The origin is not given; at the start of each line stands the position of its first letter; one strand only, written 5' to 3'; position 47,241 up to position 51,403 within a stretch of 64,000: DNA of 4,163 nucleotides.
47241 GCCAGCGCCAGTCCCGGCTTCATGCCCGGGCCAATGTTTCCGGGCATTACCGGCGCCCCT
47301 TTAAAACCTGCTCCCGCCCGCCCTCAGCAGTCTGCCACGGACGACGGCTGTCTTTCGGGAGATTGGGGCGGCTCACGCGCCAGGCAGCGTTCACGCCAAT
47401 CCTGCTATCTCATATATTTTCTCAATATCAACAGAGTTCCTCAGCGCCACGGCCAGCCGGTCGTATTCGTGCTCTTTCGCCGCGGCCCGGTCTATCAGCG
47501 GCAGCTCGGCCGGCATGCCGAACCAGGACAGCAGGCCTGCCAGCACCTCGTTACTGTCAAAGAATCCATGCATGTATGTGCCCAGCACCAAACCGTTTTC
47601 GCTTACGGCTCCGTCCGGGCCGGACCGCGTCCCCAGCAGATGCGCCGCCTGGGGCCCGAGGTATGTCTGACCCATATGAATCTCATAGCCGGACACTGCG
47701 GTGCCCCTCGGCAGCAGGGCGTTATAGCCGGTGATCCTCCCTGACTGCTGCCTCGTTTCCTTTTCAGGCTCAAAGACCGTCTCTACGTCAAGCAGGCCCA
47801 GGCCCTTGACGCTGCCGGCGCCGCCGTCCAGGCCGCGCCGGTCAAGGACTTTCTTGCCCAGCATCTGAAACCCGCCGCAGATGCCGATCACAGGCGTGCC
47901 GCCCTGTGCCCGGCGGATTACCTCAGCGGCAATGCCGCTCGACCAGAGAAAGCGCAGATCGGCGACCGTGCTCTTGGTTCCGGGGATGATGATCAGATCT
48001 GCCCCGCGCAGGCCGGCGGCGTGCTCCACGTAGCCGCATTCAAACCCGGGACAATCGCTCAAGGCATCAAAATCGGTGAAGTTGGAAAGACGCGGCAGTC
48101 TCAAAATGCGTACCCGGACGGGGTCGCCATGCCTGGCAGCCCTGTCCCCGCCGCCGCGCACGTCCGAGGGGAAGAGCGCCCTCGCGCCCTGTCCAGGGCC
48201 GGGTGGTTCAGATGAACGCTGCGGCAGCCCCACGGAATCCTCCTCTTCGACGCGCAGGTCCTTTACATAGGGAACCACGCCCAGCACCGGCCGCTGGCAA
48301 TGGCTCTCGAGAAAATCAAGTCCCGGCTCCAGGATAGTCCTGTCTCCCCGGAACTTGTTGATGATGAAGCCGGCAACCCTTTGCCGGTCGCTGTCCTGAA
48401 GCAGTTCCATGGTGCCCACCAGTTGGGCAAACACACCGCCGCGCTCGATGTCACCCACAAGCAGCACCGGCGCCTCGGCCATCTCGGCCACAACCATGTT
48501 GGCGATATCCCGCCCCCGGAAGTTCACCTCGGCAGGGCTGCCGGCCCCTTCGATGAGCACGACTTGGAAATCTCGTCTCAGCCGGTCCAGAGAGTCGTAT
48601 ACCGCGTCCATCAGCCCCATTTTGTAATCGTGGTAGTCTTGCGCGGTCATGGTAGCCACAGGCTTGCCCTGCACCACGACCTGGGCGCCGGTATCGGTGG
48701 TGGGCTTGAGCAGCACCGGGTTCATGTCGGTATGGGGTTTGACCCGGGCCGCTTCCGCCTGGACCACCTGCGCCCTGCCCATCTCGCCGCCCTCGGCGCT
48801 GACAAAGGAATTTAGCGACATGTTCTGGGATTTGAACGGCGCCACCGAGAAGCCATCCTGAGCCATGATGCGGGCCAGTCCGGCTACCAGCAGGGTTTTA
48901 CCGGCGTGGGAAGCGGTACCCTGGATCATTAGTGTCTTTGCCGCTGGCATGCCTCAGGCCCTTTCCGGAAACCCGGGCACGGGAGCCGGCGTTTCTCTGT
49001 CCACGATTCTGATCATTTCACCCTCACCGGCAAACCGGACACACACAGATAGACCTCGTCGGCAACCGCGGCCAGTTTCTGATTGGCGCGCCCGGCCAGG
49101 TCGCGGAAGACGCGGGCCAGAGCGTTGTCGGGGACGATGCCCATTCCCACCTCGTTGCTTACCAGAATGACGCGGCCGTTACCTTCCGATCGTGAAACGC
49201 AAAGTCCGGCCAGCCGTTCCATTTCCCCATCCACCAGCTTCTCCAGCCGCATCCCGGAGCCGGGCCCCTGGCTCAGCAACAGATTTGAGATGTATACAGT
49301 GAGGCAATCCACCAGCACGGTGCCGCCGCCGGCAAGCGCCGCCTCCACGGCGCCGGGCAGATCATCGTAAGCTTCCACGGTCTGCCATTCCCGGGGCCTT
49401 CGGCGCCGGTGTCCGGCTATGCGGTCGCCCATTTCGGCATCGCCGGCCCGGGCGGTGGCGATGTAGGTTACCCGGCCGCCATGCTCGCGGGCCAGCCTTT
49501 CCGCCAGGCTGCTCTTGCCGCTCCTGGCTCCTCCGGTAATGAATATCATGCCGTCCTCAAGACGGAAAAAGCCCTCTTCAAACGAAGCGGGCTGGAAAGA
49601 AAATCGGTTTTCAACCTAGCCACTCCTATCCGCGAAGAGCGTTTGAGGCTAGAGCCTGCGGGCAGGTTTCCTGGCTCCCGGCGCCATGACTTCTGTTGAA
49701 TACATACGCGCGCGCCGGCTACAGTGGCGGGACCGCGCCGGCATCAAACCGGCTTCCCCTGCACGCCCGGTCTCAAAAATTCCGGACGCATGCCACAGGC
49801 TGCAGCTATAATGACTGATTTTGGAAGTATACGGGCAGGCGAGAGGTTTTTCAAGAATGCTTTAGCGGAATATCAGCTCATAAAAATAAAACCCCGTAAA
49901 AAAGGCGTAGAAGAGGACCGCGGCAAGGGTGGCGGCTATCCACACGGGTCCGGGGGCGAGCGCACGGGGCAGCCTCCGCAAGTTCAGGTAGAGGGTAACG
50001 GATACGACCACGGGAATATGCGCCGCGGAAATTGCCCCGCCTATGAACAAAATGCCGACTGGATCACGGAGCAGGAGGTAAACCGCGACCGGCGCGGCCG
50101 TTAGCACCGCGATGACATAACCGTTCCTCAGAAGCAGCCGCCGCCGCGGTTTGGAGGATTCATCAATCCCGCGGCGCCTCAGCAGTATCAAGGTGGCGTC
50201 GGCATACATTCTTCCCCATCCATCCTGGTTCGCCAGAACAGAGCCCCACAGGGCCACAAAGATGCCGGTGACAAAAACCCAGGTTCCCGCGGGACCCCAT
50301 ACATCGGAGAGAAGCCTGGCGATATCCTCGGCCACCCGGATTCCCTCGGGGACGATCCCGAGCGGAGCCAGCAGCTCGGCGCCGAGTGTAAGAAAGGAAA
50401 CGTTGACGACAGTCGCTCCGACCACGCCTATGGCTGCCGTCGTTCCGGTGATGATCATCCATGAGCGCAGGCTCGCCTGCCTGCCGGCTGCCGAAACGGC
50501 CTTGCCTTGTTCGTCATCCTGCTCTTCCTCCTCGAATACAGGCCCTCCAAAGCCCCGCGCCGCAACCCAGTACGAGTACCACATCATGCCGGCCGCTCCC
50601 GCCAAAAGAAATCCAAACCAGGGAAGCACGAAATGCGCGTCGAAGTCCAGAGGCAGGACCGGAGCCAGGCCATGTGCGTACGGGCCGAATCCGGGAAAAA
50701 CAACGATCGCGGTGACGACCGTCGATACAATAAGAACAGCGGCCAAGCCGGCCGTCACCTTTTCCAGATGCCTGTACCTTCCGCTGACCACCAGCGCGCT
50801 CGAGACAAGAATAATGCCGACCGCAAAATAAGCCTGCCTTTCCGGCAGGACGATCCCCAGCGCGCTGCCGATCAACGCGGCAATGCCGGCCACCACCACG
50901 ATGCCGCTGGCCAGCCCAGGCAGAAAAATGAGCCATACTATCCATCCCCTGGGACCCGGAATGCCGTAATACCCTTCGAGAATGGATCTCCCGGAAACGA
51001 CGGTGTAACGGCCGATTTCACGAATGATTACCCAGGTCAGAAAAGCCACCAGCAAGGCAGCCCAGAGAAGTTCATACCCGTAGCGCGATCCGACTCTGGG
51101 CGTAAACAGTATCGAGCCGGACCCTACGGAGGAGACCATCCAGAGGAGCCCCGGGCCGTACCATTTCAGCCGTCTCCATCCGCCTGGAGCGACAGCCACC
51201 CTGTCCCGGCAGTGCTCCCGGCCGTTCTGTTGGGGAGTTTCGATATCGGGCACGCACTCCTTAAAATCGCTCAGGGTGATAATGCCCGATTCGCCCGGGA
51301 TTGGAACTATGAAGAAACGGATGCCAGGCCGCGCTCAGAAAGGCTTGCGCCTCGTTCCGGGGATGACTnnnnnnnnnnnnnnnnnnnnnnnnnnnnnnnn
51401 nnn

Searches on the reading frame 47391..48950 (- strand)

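Call 6: search_protein_families(library=ncbifam, proteins=[window:47391-48950:-])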
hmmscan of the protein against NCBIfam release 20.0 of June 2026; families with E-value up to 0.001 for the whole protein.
window:47391-48950:- (519 aa): 16 families
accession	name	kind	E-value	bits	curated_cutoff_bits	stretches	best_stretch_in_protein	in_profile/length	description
NF001989.1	PRK00784.1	equivalog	9e-186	618.2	273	1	5-516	1-479/480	cobyric acid synthase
TIGR00313.1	cobQ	equivalog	2.4e-146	488.3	309.9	2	7-249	1-243/477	cobyric acid synthase CobQ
NF002204.1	PRK01077.1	equivalog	2.5e-15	56.3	254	2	340-462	301-418/420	cobyrinic acid a,c-diamide synthase CobB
NF004921.0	PRK06278.1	equivalog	2.4e-12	46.5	354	1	317-425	37-136/482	cobyrinic acid a,c-diamide synthase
TIGR00379.1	cobB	subfamily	6.4e-09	35.2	261.4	0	152-237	103-186/449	cobyrinic/hydrogenobyrinic acid a,c-diamide synthase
NF033195.1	F430_CfbB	exception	1e-08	34.4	560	0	342-467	315-442/451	Ni-sirohydrochlorin a,c-diamide synthase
NF002957.0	PRK03619.1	equivalog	2.1e-06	27.3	212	1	294-367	18-95/222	phosphoribosylformylglycinamidine synthase subunit PurQ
NF052463.1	L2IsogltmlsynGatDStaph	equivalog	2.7e-05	24.1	450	1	319-462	53-188/237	lipid II isoglutaminyl synthase subunit GatD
TIGR03800.1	PLP_synth_Pdx2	equivalog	2.8e-05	24.1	105.55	1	302-372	22-91/184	pyridoxal 5'-phosphate synthase glutaminase subunit PdxT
NF053748.1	bifunc_CobBC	exception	3.2e-05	22.5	950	0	153-232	106-182/797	bifunctional hydrogenobyrinic acid a,c-diamide synthase/histidinol phosphate aminotransferase CobBC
TIGR01737.1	FGAM_synth_I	equivalog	4.6e-05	22.9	177.8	1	281-365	4-92/228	phosphoribosylformylglycinamidine synthase I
NF004167.0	PRK05632.1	equivalog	5.3e-05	22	418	1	4-203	2-178/708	phosphate acetyltransferase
NF045636.1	isoglutsynth_GatD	equivalog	7.1e-05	22.3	400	1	349-462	99-208/258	lipid II isoglutaminyl synthase subunit GatD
TIGR01855.1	IMP_synth_hisH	equivalog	0.00014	21.7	105.4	1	298-370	18-90/198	imidazole glycerol phosphate synthase subunit HisH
NF006562.0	PRK09065.1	equivalog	0.00021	20.9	205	1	318-366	58-105/242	glutamine amidotransferase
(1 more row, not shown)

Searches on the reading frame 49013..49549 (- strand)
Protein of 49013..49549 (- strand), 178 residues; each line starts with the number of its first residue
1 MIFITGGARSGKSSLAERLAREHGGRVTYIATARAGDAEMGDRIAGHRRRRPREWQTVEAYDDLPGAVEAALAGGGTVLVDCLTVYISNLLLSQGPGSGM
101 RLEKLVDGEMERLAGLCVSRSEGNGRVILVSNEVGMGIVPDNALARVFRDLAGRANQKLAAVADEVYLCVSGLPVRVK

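Call 6: search_protein_families(library=ncbifam, proteins=[window:49013-49549:-])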
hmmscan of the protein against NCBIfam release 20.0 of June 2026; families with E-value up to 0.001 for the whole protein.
window:49013-49549:- (178 aa): 1 family
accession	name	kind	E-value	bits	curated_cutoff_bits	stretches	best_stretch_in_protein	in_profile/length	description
NF004469.0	PRK05800.1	equivalog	3.1e-58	196.3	161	1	1-178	4-170/173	bifunctional adenosylcobinamide kinase/adenosylcobinamide-phosphate guanylyltransferase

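Call 10: find_related_loci(query=window:49013-49549:-, collection=genome_contigs, flank=3000)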
Query window:49013-49549:- (178 aa) in genome_contigs; peptide patterns used: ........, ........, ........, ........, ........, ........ (x = any residue, [..] = any of these).
600 stretches matched a pattern (row limit reached: there are more); 539 encode a relative of the query (tblastn E <= 1e-3); the best 80 are kept; 80 distinct loci.
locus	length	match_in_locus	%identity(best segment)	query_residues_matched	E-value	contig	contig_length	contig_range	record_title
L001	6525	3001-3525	69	1-178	6e-72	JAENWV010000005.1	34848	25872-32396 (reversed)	MAG: Thermoleophilia bacterium isolate 5_8_m_bin1 k141_170301_length_34848_cov_50.5351, whole genome shotgun sequence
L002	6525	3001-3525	65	1-178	4e-69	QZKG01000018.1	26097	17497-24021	MAG: Gaiellales bacterium isolate SURF_19 Ga0104751_1002795, whole genome shotgun sequence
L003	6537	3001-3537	64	1-178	7e-68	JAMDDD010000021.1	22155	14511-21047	MAG: Actinomycetota bacterium isolate FK_Sedi_B_Bin.151 NODE_7904_length_22155_cov_2.5074, whole genome shotgun sequence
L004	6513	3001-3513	48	1-178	3e-52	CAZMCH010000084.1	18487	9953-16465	MAG TPA_asm: uncultured bacterium isolate binchicken_co274_484 genome assembly, contig: NODE_7676_length_18487_cov_4.923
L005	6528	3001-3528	51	1-178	1e-49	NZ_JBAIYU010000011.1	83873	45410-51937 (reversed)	Dendrosporobacter sp. 1207_IL3150 NODE_18_length_83873_cov_37.924310, whole genome shotgun sequence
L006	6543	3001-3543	49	1-177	2e-51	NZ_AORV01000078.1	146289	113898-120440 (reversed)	Ruminiclostridium cellobioparum subsp. termitidis CT1112 Ct_contig00108, whole genome shotgun sequence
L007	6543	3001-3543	48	1-178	2e-48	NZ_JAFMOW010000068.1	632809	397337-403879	Rahnella bonaserana strain H11b NODE_1_length_632809_cov_51.535063, whole genome shotgun sequence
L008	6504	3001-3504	53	2-178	2e-51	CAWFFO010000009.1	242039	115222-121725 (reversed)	MAG: uncultured delta proteobacterium isolate MFD02416.bin.2.73 genome assembly, contig: contig_19385, whole genome shot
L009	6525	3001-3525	48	2-178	4e-50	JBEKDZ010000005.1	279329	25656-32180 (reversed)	MAG: Dehalococcoidales bacterium isolate SPRUCE 195 SPRUCE_195_5, whole genome shotgun sequence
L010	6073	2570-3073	54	2-178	4e-50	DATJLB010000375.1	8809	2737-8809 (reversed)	MAG TPA_asm: Geobacteraceae bacterium isolate SMAG_U15608 k141_4862716, whole genome shotgun sequence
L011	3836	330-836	50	1-178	2e-49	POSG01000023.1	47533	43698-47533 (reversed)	MAG: Geobacter sp. isolate GAC1 CM3_1000884, whole genome shotgun sequence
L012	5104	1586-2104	52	2-178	3e-49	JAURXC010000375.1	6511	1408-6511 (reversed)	MAG: Deltaproteobacteria bacterium isolate E10_concoct.bin.77_sub E10_k141_229252, whole genome shotgun sequence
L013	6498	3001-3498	51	1-178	6e-49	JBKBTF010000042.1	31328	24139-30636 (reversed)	MAG: Blastomonas sp. isolate 21H_026.bin.41 NODE_1366_length_31328_cov_2.681514, whole genome shotgun sequence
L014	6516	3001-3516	49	2-178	2e-48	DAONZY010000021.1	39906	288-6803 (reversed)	MAG TPA_asm: Deltaproteobacteria bacterium isolate AMR_MDS_4084 NODE_1295_length_39906_cov_7.398560, whole genome shotgu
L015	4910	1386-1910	48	1-178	3e-48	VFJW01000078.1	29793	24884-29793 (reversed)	MAG: Geobacter sp. isolate Bin_37_3 c_000004193494, whole genome shotgun sequence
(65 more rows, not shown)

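Call 33: find_encoding_contigs(protein=window:49016-49549:-, flank=1000, max_places=4)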
Protein window:49016-49549:- (178 aa): 1 contig read that carries it; 1 place shown.
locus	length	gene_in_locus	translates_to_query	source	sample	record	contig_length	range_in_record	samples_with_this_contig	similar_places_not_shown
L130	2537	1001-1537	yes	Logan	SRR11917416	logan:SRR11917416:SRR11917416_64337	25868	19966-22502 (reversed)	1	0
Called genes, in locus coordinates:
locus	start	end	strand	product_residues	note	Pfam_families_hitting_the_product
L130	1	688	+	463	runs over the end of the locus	PF01566:Nramp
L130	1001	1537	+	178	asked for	PF02283:CobU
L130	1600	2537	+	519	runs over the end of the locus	PF01656:CbiA, PF13500:AAA_26, PF07685:GATase_3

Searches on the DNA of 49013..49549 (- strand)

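Call 11: search_rna_families(sources=[L001, L002, L003, L004, L005, L006, L008, L009, L010, L012, L014, L016, L017, L021, L024, L030, L032, L047, L059, L075], threshold=gathering)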
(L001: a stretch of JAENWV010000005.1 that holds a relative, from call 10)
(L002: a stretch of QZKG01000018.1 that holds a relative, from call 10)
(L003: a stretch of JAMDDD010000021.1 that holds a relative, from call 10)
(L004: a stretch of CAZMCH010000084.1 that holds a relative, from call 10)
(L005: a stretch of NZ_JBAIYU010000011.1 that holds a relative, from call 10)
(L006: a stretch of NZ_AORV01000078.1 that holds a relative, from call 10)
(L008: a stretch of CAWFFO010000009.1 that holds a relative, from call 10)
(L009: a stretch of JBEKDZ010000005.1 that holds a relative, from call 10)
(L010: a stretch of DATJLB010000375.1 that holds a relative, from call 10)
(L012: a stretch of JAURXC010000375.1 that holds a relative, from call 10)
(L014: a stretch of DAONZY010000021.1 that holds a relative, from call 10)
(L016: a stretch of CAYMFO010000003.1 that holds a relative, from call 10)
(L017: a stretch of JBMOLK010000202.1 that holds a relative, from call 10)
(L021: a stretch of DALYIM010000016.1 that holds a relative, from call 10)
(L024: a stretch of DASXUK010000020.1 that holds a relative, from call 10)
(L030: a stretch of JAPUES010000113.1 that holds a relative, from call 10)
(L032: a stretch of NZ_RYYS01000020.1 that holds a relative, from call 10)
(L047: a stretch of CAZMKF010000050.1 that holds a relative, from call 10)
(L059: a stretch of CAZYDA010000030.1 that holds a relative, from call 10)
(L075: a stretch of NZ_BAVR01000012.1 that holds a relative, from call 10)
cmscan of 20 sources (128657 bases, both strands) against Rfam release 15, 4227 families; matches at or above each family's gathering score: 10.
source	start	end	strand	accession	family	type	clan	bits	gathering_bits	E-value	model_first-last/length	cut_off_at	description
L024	2687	2875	+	RF00174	Cobalamin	Cis-reg; riboswitch;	CL00101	135.5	31.5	1.2e-33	1-189/189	no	Cobalamin riboswitch aptamer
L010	2261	2442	+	RF00174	Cobalamin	Cis-reg; riboswitch;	CL00101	132.2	31.5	1e-32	1-189/189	no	Cobalamin riboswitch aptamer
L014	2692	2881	+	RF00174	Cobalamin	Cis-reg; riboswitch;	CL00101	123.6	31.5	2.9e-30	1-189/189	no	Cobalamin riboswitch aptamer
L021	2701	2889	+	RF00174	Cobalamin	Cis-reg; riboswitch;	CL00101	118.1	31.5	1.1e-28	1-189/189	no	Cobalamin riboswitch aptamer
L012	1279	1466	+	RF00174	Cobalamin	Cis-reg; riboswitch;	CL00101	113.4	31.5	2.4e-27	1-189/189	no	Cobalamin riboswitch aptamer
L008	2722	2901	+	RF00174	Cobalamin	Cis-reg; riboswitch;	CL00101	108.6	31.5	5.7e-26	1-189/189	no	Cobalamin riboswitch aptamer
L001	2698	2896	+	RF00174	Cobalamin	Cis-reg; riboswitch;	CL00101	106.6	31.5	2.1e-25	1-189/189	no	Cobalamin riboswitch aptamer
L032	4947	5130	+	RF00174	Cobalamin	Cis-reg; riboswitch;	CL00101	104.3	31.5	9.9e-25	1-189/189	no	Cobalamin riboswitch aptamer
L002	2678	2875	+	RF00174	Cobalamin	Cis-reg; riboswitch;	CL00101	97.8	31.5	7.1e-23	1-189/189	no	Cobalamin riboswitch aptamer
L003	2652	2903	+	RF00174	Cobalamin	Cis-reg; riboswitch;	CL00101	89.1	31.5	2.3e-20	1-189/189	no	Cobalamin riboswitch aptamer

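Call 14: search_rna_families(sources=[L001, L002, L003, L008, L010, L012, L014, L021, L024], threshold=gathering, show_alignments=9)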
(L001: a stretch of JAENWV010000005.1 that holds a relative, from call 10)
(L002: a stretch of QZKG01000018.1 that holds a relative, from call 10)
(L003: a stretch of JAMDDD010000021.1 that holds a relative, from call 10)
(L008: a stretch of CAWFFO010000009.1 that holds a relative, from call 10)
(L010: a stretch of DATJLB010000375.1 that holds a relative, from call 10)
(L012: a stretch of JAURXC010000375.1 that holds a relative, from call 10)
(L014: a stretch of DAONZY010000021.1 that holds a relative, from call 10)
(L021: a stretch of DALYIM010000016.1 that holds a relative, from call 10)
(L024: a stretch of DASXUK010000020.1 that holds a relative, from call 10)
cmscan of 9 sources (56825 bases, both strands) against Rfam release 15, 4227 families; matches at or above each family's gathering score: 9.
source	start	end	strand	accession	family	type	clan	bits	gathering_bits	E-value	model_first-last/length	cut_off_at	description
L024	2687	2875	+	RF00174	Cobalamin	Cis-reg; riboswitch;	CL00101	135.5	31.5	5.1e-34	1-189/189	no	Cobalamin riboswitch aptamer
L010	2261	2442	+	RF00174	Cobalamin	Cis-reg; riboswitch;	CL00101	132.2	31.5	4.6e-33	1-189/189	no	Cobalamin riboswitch aptamer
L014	2692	2881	+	RF00174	Cobalamin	Cis-reg; riboswitch;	CL00101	123.6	31.5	1.3e-30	1-189/189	no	Cobalamin riboswitch aptamer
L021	2701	2889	+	RF00174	Cobalamin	Cis-reg; riboswitch;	CL00101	118.1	31.5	4.8e-29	1-189/189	no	Cobalamin riboswitch aptamer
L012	1279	1466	+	RF00174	Cobalamin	Cis-reg; riboswitch;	CL00101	113.4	31.5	1.1e-27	1-189/189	no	Cobalamin riboswitch aptamer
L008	2722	2901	+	RF00174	Cobalamin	Cis-reg; riboswitch;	CL00101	108.6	31.5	2.5e-26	1-189/189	no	Cobalamin riboswitch aptamer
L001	2698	2896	+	RF00174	Cobalamin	Cis-reg; riboswitch;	CL00101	106.6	31.5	9.2e-26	1-189/189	no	Cobalamin riboswitch aptamer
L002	2678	2875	+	RF00174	Cobalamin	Cis-reg; riboswitch;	CL00101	97.8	31.5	3.1e-23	1-189/189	no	Cobalamin riboswitch aptamer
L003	2652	2903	+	RF00174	Cobalamin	Cis-reg; riboswitch;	CL00101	89.1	31.5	1e-20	1-189/189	no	Cobalamin riboswitch aptamer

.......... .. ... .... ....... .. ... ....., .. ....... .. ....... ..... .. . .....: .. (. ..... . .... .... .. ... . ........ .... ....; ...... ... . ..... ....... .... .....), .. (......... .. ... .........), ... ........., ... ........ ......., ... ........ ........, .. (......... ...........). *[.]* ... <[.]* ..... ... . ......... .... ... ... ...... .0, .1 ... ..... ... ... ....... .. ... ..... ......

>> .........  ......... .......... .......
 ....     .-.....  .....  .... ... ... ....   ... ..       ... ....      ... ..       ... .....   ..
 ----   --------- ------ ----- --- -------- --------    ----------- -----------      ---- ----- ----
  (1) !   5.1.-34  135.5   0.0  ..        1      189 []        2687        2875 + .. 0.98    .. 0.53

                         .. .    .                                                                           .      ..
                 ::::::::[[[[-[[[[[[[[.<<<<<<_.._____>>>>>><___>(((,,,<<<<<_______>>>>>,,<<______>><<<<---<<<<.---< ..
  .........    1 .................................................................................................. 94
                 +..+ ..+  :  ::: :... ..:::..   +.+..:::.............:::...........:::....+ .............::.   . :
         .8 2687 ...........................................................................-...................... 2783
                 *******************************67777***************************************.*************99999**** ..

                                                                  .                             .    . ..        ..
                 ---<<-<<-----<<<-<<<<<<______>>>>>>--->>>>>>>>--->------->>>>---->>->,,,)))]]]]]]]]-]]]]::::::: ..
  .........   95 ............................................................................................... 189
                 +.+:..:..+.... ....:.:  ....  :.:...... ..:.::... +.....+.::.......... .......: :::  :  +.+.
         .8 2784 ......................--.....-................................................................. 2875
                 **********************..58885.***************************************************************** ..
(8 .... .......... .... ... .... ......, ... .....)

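Call 35: search_rna_families(sources=[L083, L085, L089, L092, L093, L095, L096, L098, L099, L101, L103, L105, L110, L112, L119, L122, L127, L100, L108, L130], threshold=gathering)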
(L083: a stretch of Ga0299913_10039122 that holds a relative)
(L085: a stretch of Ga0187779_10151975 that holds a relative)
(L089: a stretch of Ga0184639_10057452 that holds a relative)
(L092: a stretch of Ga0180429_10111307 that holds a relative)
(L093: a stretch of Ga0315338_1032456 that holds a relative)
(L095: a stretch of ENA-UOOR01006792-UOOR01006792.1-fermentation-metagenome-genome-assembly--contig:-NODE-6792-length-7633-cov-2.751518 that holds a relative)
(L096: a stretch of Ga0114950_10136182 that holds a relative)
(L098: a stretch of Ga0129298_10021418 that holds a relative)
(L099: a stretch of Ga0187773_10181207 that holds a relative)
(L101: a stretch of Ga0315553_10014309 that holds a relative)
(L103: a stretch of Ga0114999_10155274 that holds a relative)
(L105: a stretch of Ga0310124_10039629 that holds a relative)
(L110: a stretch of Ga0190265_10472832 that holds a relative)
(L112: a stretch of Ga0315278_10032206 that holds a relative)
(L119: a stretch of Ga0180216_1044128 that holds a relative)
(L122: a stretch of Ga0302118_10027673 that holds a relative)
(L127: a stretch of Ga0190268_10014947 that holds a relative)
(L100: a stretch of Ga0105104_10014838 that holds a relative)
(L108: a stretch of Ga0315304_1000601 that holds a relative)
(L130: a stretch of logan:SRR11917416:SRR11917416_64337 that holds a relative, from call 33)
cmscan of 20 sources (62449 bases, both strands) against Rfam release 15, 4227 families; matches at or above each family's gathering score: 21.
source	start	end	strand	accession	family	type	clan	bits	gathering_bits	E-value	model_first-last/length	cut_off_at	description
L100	4114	4300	-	RF00174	Cobalamin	Cis-reg; riboswitch;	CL00101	106.4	31.5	1.2e-25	1-189/189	no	Cobalamin riboswitch aptamer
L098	2686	2832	-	RF00174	Cobalamin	Cis-reg; riboswitch;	CL00101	92.3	31.5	1.3e-21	1-189/189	no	Cobalamin riboswitch aptamer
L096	1650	1804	-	RF00174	Cobalamin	Cis-reg; riboswitch;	CL00101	88.2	31.5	1.9e-20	1-189/189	no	Cobalamin riboswitch aptamer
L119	1790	1931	-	RF00174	Cobalamin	Cis-reg; riboswitch;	CL00101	86.4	31.5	6.5e-20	17-189/189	5'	Cobalamin riboswitch aptamer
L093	778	967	-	RF00174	Cobalamin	Cis-reg; riboswitch;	CL00101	83.2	31.5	5e-19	1-189/189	no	Cobalamin riboswitch aptamer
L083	86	237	+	RF00174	Cobalamin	Cis-reg; riboswitch;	CL00101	78.3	31.5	1.3e-17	1-189/189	no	Cobalamin riboswitch aptamer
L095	1872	2022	+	RF00174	Cobalamin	Cis-reg; riboswitch;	CL00101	74.5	31.5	1.6e-16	1-189/189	no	Cobalamin riboswitch aptamer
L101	106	270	+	RF00174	Cobalamin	Cis-reg; riboswitch;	CL00101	73.7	31.5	2.8e-16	1-189/189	no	Cobalamin riboswitch aptamer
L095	480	655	-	RF00174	Cobalamin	Cis-reg; riboswitch;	CL00101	72.7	31.5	5.3e-16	1-189/189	no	Cobalamin riboswitch aptamer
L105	783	966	+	RF00174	Cobalamin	Cis-reg; riboswitch;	CL00101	72.6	31.5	5.6e-16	1-189/189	no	Cobalamin riboswitch aptamer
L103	866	1055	+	RF00174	Cobalamin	Cis-reg; riboswitch;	CL00101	72.2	31.5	7.3e-16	1-189/189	no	Cobalamin riboswitch aptamer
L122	1265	1431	+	RF00174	Cobalamin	Cis-reg; riboswitch;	CL00101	69.8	31.5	3.6e-15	1-189/189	no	Cobalamin riboswitch aptamer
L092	800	945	-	RF00174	Cobalamin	Cis-reg; riboswitch;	CL00101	66.4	31.5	3.4e-14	1-189/189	no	Cobalamin riboswitch aptamer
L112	2019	2183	-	RF00174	Cobalamin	Cis-reg; riboswitch;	CL00101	65.6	31.5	5.6e-14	1-189/189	no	Cobalamin riboswitch aptamer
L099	180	333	-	RF00174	Cobalamin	Cis-reg; riboswitch;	CL00101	64.9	31.5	9.2e-14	1-189/189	no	Cobalamin riboswitch aptamer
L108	38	208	+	RF00174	Cobalamin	Cis-reg; riboswitch;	CL00101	62.5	31.5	4.4e-13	1-189/189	no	Cobalamin riboswitch aptamer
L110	1107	1244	-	RF00174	Cobalamin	Cis-reg; riboswitch;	CL00101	62.2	31.5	5.2e-13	1-189/189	no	Cobalamin riboswitch aptamer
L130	738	907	+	RF00174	Cobalamin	Cis-reg; riboswitch;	CL00101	60.1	31.5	2.1e-12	1-189/189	no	Cobalamin riboswitch aptamer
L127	1978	2105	-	RF00174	Cobalamin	Cis-reg; riboswitch;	CL00101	58.7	31.5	5.3e-12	1-189/189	no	Cobalamin riboswitch aptamer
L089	1105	1268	+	RF00174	Cobalamin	Cis-reg; riboswitch;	CL00101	58.2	31.5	7.2e-12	1-189/189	no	Cobalamin riboswitch aptamer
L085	105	277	-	RF00174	Cobalamin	Cis-reg; riboswitch;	CL00101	56.3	31.5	2.7e-11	1-189/189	no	Cobalamin riboswitch aptamer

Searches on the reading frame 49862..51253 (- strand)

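Call 7: search_protein_families(library=ncbifam, proteins=[window:49862-51253:-])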
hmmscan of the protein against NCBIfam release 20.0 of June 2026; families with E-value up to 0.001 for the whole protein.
window:49862-51253:- (463 aa): 3 families
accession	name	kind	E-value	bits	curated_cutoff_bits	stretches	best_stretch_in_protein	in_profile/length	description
NF037982.1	Nramp_1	equivalog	2.1e-38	132.6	50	1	33-427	1-403/404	Nramp family divalent metal transporter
NF001923.0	PRK00701.1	subfamily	7.4e-09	34.8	430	1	27-199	32-204/439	Mn(2+) uptake NRAMP transporter MntH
TIGR01197.1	nramp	subfamily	1.8e-05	24.2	272.5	1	29-183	4-158/390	metal ion transporter, metal ion (Mn2+/Fe2+) transporter (Nramp) family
